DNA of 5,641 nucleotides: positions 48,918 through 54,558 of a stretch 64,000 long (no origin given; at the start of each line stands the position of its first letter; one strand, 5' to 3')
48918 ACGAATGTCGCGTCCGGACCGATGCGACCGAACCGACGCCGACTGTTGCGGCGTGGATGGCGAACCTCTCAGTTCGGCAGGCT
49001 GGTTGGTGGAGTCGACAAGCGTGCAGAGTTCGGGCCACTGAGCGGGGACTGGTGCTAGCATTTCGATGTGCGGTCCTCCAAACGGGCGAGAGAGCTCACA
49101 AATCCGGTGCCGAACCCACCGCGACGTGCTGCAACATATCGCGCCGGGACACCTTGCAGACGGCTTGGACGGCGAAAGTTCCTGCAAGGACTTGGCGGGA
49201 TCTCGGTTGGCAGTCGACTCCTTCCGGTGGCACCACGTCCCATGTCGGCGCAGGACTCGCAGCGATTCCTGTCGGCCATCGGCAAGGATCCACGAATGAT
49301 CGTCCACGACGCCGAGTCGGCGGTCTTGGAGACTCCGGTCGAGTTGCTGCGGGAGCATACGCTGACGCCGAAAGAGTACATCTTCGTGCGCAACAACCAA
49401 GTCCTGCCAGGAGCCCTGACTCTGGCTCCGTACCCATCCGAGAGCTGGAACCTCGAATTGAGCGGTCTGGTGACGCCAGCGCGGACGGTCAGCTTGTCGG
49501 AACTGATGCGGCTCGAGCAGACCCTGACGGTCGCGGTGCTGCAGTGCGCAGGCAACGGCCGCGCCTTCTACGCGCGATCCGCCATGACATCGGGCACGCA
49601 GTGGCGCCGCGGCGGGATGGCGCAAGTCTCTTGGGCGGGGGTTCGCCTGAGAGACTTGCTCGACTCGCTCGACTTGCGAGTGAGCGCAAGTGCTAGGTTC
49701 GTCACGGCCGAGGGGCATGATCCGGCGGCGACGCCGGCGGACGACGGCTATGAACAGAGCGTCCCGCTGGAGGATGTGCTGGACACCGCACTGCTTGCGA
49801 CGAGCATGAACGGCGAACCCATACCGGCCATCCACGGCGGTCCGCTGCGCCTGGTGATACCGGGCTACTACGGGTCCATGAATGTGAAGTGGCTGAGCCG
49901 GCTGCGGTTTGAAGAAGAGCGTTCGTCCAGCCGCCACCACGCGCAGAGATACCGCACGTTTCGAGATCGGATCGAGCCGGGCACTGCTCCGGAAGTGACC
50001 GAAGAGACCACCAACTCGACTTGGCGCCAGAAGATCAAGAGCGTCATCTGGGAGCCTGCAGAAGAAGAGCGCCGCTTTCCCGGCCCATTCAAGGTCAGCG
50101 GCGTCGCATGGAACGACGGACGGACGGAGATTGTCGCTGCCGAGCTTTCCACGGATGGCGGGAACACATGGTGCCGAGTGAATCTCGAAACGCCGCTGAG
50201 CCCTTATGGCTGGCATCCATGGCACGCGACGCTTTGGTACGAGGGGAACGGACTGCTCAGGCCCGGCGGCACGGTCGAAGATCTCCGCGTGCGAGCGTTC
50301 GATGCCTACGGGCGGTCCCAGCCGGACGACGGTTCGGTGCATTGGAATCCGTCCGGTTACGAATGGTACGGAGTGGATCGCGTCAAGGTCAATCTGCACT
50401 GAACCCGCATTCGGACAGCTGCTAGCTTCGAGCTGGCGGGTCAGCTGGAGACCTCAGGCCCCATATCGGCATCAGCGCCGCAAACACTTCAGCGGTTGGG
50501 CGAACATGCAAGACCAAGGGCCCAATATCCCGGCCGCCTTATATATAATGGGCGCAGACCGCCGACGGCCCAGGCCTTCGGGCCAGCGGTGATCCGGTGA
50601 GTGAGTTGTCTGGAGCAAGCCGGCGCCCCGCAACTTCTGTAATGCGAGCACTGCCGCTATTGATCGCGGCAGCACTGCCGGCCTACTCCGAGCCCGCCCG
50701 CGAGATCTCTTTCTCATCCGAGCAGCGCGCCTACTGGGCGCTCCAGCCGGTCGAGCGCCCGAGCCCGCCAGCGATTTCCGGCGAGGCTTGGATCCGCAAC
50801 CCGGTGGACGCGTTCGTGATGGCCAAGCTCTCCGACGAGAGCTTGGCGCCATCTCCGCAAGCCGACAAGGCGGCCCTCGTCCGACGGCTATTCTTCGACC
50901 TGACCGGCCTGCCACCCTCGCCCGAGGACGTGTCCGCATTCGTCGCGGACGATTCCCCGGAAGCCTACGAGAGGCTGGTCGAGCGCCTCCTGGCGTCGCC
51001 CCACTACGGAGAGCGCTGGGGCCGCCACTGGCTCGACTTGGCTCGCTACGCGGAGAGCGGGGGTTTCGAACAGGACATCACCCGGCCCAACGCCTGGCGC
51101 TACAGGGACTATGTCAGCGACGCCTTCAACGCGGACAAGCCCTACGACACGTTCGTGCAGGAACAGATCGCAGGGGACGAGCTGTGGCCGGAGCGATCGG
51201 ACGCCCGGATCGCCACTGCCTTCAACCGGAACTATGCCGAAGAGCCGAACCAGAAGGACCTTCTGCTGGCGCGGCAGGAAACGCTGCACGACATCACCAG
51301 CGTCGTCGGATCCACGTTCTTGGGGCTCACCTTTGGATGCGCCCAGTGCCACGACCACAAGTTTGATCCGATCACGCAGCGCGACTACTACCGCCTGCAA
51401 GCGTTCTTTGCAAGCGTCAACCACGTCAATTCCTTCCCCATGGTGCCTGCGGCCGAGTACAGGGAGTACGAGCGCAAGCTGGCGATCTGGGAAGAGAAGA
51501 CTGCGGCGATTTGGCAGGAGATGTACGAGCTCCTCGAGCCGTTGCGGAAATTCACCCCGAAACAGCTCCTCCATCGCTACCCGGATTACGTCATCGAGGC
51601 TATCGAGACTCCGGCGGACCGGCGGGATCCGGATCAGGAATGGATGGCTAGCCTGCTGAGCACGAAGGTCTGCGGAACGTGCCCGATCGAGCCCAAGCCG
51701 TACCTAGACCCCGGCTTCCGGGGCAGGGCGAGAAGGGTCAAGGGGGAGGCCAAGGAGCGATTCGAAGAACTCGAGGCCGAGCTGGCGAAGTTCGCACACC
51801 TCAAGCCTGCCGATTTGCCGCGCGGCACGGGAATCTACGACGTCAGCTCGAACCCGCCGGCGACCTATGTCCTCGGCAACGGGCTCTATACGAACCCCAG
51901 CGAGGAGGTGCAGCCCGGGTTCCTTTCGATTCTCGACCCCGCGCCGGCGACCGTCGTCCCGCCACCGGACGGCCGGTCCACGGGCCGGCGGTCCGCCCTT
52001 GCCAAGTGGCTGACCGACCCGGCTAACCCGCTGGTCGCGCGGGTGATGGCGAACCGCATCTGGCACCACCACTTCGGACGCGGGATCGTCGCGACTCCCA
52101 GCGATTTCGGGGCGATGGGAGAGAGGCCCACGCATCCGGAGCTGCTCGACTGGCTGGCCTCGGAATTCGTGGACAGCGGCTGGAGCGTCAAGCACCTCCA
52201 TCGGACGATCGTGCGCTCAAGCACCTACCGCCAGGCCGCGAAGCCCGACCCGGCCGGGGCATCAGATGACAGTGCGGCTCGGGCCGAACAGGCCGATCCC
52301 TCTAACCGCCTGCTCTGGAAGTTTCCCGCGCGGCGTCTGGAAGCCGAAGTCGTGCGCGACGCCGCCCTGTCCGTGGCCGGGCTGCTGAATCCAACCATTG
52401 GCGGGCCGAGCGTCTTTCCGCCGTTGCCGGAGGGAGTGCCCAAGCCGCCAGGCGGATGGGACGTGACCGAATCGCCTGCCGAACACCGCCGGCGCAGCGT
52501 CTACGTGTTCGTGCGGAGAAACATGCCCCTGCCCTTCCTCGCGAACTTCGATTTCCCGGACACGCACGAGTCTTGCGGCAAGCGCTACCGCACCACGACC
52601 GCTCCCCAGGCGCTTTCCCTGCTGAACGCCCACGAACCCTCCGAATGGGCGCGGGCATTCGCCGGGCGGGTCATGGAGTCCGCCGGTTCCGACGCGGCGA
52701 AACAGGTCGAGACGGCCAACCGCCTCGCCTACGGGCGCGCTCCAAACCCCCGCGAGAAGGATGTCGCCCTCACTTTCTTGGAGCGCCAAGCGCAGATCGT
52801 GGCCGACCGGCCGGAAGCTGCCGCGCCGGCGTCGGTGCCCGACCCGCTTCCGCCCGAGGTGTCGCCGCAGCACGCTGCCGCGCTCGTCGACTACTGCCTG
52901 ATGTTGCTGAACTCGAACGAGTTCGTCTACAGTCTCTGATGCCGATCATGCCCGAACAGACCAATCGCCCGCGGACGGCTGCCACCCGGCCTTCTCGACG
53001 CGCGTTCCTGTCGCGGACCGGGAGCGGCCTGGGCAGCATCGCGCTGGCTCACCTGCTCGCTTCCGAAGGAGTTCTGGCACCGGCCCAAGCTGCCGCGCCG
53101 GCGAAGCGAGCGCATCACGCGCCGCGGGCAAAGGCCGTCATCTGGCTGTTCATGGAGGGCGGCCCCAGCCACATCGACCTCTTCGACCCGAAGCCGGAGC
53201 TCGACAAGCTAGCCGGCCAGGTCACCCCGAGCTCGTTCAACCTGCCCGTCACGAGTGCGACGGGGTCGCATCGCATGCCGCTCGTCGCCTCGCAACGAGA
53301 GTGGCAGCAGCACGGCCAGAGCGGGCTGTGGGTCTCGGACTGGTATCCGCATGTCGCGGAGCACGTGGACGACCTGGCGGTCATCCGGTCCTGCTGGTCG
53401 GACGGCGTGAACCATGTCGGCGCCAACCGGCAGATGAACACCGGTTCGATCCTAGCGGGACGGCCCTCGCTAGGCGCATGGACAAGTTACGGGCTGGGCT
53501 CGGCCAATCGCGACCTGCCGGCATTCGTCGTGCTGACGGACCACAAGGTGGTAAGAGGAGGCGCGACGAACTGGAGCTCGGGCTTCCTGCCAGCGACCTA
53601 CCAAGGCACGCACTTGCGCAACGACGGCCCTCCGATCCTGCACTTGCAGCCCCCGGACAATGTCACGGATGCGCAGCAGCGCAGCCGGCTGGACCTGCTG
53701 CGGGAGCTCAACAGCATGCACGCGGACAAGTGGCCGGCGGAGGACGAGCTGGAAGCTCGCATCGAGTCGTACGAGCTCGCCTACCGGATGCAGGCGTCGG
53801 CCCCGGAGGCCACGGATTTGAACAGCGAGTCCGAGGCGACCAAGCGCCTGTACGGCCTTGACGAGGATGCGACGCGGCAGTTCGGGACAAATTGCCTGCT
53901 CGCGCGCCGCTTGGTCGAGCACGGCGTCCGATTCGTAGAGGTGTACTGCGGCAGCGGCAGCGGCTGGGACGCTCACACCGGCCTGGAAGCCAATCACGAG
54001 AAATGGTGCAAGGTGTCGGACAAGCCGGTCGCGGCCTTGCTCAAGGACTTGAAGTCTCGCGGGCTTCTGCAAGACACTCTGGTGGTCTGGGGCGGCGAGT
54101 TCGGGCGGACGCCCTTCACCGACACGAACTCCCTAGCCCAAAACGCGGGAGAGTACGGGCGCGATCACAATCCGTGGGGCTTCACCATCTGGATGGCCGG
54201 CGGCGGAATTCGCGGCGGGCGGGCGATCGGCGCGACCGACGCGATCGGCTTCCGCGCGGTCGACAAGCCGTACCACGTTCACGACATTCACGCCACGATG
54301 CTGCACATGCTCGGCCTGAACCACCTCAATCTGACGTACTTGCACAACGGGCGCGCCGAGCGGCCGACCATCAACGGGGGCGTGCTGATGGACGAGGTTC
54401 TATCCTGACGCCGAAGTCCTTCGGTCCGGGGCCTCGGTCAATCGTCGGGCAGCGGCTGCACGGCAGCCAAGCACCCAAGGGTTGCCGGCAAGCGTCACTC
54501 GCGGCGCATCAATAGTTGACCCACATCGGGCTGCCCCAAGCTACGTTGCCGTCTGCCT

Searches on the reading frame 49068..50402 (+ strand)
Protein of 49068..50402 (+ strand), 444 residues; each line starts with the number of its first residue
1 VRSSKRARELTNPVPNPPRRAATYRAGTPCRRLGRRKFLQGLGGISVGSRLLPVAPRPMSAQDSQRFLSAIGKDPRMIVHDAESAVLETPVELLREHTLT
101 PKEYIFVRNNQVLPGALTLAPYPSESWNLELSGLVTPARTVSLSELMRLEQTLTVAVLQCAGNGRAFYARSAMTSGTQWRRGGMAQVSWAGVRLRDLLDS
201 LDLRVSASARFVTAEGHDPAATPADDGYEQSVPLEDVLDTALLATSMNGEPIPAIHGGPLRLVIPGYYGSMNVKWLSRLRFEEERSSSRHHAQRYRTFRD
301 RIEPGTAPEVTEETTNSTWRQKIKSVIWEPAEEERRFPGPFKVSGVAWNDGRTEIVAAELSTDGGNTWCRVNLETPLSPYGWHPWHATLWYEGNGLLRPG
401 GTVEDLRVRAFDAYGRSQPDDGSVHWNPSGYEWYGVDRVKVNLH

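Call 6: search_protein_families(library=pfam, proteins=[window:49068-50402:+], max_evalue=0.01)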
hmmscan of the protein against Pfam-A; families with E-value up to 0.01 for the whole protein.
window:49068-50402:+ (444 aa): 2 families
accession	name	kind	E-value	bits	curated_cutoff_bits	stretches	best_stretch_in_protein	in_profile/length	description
PF00174.25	Oxidored_molyb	-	1.7e-48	164.9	24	1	124-288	9-167/169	Oxidoreductase molybdopterin binding domain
PF03404.22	Mo-co_dimer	-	2.4e-07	31.3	22.7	1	318-432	4-126/138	Mo-co oxidoreductase dimerisation domain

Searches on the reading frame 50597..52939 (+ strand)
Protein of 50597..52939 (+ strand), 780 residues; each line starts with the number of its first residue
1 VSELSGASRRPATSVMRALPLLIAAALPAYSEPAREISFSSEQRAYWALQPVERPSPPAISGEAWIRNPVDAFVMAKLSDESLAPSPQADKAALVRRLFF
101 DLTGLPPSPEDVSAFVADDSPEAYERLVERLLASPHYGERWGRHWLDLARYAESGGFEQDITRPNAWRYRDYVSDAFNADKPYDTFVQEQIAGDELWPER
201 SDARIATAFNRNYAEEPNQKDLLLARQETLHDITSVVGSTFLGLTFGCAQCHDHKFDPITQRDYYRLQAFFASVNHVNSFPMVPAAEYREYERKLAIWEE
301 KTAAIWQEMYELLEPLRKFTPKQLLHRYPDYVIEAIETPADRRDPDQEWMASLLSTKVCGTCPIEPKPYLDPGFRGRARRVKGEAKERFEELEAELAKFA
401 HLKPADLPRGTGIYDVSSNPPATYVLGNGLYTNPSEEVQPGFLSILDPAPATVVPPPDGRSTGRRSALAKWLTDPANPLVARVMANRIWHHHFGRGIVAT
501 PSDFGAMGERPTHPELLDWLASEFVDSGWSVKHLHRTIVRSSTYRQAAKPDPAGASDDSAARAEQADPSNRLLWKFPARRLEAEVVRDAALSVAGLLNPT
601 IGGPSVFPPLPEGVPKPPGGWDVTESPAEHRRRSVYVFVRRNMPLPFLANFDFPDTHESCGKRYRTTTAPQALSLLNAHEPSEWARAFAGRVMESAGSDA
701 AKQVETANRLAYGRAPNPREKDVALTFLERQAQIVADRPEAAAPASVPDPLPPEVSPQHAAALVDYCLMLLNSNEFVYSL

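Call 6: search_protein_families(library=pfam, proteins=[window:50597-52939:+], max_evalue=0.01)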
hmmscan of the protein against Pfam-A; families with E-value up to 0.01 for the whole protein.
window:50597-52939:+ (780 aa): 2 families
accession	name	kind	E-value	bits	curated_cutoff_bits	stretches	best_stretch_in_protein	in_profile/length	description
PF07587.16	PSD1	-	2.4e-91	305.9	28.5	1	464-728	1-244/244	Protein of unknown function (DUF1553)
PF07583.16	PSCyt2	-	1.7e-87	293.2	29.8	1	69-275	1-208/209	Protein of unknown function (DUF1549)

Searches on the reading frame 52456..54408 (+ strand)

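Call 6: search_protein_families(library=pfam, proteins=[window:52456-54408:+], max_evalue=0.01)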
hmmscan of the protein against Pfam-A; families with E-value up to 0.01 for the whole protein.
window:52456-54408:+ (650 aa): 1 family
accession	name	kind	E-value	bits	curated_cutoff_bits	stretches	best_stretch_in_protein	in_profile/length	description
PF07394.17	DUF1501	-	1.8e-152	508.5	27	1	225-639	1-381/390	Protein of unknown function (DUF1501)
